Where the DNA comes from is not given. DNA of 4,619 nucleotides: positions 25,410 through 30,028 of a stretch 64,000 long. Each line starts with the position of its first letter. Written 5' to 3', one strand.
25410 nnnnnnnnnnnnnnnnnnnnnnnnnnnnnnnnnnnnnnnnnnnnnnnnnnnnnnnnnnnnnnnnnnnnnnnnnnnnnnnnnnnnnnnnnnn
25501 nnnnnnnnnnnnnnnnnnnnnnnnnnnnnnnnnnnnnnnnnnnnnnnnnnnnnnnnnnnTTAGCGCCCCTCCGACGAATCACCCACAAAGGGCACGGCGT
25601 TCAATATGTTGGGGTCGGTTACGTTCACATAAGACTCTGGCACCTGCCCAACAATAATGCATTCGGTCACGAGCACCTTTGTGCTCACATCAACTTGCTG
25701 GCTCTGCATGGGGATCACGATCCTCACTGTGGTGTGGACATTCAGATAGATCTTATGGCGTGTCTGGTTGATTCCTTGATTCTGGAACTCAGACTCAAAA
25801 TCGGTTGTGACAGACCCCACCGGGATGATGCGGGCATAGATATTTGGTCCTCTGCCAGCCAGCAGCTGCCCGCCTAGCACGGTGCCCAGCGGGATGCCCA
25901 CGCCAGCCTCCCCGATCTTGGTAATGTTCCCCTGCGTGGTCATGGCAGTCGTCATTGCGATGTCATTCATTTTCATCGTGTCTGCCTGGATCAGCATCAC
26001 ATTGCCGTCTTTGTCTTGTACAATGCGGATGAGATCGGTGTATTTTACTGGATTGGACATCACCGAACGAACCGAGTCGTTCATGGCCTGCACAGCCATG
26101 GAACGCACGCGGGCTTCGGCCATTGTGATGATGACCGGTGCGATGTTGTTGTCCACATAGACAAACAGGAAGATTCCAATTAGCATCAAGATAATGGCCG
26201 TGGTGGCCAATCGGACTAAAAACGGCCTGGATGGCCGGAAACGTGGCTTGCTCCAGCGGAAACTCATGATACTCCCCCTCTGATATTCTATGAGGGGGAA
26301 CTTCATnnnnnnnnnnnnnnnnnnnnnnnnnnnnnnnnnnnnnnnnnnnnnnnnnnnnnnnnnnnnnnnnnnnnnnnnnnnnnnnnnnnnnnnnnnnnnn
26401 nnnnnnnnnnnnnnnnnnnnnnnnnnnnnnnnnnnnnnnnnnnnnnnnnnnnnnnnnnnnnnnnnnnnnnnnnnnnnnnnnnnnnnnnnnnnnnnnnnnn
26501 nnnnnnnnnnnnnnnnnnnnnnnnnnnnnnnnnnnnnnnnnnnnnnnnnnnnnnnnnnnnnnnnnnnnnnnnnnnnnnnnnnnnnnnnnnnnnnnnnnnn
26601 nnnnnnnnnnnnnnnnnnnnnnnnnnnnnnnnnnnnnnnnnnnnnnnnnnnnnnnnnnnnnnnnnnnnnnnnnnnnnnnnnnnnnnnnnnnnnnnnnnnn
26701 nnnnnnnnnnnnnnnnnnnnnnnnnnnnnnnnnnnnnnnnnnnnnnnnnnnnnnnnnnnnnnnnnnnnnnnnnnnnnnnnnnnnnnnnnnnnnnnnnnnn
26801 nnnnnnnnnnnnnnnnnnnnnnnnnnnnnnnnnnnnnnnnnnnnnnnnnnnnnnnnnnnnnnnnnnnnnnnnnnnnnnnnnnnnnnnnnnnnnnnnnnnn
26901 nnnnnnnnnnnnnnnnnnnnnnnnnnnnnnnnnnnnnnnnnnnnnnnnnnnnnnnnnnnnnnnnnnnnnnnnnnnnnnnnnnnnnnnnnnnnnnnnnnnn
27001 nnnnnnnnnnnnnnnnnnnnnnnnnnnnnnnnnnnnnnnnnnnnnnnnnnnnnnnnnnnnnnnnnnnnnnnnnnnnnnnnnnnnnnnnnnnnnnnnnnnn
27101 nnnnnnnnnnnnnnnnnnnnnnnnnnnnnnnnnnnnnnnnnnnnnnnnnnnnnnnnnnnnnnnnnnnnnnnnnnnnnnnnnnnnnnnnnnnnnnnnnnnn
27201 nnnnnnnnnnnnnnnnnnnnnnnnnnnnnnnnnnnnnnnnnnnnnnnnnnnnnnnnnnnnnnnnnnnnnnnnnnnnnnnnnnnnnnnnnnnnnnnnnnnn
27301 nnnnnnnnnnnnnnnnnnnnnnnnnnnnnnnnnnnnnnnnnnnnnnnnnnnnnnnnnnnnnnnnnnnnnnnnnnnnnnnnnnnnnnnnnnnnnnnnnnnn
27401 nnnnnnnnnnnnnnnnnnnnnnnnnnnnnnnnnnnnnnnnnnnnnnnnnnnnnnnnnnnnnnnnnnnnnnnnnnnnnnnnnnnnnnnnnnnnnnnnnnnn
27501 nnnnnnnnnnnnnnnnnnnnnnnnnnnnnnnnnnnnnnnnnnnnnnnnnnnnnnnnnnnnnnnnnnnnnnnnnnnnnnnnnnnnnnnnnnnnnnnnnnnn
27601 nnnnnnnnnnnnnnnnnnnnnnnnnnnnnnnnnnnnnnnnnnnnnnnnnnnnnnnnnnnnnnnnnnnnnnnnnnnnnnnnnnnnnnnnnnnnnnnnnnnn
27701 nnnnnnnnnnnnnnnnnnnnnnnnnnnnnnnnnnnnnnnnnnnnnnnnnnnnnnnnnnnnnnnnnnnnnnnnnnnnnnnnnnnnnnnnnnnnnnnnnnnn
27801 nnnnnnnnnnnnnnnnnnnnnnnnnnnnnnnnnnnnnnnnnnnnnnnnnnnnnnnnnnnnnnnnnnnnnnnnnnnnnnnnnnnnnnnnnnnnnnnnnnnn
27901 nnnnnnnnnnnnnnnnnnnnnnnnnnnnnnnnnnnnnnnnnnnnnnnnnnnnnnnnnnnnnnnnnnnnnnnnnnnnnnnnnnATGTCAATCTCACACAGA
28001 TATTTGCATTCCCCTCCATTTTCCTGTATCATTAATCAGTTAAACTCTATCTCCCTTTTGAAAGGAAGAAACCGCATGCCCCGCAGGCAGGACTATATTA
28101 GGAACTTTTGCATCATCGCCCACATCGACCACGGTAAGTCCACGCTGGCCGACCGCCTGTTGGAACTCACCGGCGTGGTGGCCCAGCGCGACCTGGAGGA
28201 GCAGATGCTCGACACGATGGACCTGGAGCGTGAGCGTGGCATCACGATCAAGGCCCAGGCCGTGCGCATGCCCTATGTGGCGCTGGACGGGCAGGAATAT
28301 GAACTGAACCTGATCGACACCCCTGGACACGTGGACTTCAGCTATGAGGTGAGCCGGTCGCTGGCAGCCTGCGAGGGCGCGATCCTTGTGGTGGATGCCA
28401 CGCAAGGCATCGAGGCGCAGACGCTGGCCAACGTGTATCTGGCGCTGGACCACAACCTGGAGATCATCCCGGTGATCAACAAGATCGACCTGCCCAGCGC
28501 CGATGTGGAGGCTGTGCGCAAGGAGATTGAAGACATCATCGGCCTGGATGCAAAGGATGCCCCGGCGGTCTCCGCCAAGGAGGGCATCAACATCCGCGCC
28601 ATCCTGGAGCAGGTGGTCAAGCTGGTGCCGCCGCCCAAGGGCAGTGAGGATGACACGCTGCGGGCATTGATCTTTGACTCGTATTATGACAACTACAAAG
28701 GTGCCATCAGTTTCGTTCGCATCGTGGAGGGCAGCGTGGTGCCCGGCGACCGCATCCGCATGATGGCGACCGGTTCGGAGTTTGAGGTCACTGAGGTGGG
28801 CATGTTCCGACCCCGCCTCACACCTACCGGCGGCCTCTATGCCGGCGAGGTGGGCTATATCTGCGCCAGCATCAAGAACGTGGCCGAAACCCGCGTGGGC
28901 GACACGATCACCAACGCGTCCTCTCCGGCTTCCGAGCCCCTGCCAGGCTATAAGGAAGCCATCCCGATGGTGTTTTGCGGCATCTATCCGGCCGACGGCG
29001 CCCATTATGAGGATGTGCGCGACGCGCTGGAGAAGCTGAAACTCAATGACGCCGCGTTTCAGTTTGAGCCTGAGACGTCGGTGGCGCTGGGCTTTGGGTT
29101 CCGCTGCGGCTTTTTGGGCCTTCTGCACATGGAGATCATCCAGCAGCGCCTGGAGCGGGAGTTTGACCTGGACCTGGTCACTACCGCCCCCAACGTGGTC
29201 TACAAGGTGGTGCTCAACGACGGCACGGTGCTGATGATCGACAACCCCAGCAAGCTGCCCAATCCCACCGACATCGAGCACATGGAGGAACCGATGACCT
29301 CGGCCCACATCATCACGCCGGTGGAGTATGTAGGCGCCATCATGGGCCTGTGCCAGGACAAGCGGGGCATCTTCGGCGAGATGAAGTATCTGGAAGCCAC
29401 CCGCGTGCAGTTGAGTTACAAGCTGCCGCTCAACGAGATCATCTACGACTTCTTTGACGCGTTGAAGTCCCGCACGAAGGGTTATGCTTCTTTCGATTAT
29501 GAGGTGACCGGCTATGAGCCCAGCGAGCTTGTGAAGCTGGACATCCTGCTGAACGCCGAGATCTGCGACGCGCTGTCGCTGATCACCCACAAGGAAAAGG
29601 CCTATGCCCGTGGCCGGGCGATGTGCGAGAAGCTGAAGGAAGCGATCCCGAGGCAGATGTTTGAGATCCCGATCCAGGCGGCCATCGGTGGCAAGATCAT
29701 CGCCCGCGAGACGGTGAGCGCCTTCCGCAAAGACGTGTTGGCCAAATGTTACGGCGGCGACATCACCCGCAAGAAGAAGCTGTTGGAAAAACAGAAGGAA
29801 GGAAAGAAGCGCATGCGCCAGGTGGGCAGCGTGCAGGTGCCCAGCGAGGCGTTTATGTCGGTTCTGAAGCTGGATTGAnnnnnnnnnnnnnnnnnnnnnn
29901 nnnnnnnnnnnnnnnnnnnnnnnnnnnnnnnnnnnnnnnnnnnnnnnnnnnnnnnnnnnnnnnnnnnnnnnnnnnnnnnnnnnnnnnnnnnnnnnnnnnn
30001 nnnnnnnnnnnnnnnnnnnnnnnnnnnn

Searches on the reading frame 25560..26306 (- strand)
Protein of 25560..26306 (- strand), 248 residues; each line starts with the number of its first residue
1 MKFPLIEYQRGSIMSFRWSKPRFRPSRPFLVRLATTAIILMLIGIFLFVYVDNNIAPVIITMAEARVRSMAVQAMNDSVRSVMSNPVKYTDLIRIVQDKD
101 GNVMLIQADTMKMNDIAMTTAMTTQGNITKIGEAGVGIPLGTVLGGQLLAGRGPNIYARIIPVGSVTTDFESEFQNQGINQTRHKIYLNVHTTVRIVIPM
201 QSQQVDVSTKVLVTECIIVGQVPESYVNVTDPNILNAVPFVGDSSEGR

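Call 57: search_protein_families(library=pfam, proteins=[window:25560-26306:-], max_evalue=0.0001)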
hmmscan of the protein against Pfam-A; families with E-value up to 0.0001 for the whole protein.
window:25560-26306:- (248 aa): 1 family
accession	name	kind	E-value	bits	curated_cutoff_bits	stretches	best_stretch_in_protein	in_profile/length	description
PF09560.15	Spore_YunB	-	8.1e-34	116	25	1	136-224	2-90/91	Sporulation protein YunB (Spo_YunB)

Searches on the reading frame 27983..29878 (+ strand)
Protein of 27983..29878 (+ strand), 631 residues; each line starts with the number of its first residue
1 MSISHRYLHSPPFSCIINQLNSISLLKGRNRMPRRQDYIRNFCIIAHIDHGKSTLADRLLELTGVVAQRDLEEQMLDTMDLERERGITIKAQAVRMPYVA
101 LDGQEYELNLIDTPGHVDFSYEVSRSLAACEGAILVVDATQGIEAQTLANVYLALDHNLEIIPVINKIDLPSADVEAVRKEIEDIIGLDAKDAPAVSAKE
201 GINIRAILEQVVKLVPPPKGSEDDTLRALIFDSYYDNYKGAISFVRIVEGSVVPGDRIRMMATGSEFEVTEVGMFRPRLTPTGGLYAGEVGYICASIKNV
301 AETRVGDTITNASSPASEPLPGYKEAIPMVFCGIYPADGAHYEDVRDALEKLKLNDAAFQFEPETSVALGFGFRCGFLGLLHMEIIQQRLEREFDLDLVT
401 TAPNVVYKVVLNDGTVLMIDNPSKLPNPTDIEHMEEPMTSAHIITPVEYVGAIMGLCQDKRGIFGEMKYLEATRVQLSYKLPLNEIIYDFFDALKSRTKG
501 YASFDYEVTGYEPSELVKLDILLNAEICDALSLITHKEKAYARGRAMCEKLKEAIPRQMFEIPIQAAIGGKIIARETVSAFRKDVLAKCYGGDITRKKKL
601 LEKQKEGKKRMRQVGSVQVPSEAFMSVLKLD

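Call 18: search_protein_families(library=pfam, proteins=[window:27983-29878:+], max_evalue=0.0001)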
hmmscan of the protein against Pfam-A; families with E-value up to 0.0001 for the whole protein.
window:27983-29878:+ (631 aa): 5 families
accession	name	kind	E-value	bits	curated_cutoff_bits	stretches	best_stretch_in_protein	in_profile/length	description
PF00009.33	GTP_EFTU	-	1.3e-56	191.6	26.5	1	39-217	3-188/188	Elongation factor Tu GTP binding domain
PF06421.17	LepA_C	-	1e-50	170.8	29.7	1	523-629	1-107/107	GTP-binding protein LepA C-terminus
PF00679.30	EFG_C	-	2.1e-22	79.4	27.9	1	434-520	2-87/89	Elongation factor G C-terminus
PF03144.31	GTP_EFTU_D2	-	4.4e-10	40.3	30.3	1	240-310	1-73/73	Elongation factor Tu domain 2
PF22042.2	EF-G_D2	-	8.1e-05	23.1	27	0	227-310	3-82/84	Elongation factor G domain 2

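Call 71: list_cluster_members(proteins=[window:27983-29878:+, window:33104-35332:-, window:40414-42747:-, window:38152-39252:-, P0001])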
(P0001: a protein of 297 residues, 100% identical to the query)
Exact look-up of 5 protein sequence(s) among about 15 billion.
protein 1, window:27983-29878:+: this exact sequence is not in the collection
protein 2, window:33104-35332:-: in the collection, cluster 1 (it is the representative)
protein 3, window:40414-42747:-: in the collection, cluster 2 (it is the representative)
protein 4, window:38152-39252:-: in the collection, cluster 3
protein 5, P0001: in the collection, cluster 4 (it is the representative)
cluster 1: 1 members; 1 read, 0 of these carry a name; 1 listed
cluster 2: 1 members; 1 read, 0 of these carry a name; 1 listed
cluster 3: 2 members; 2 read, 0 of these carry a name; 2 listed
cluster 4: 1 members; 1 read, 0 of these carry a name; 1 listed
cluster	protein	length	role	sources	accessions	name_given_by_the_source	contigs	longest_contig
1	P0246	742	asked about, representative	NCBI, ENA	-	-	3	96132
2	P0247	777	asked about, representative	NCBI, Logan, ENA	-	-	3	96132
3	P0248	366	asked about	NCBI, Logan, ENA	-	-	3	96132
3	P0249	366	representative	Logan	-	-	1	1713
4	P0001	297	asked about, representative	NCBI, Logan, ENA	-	-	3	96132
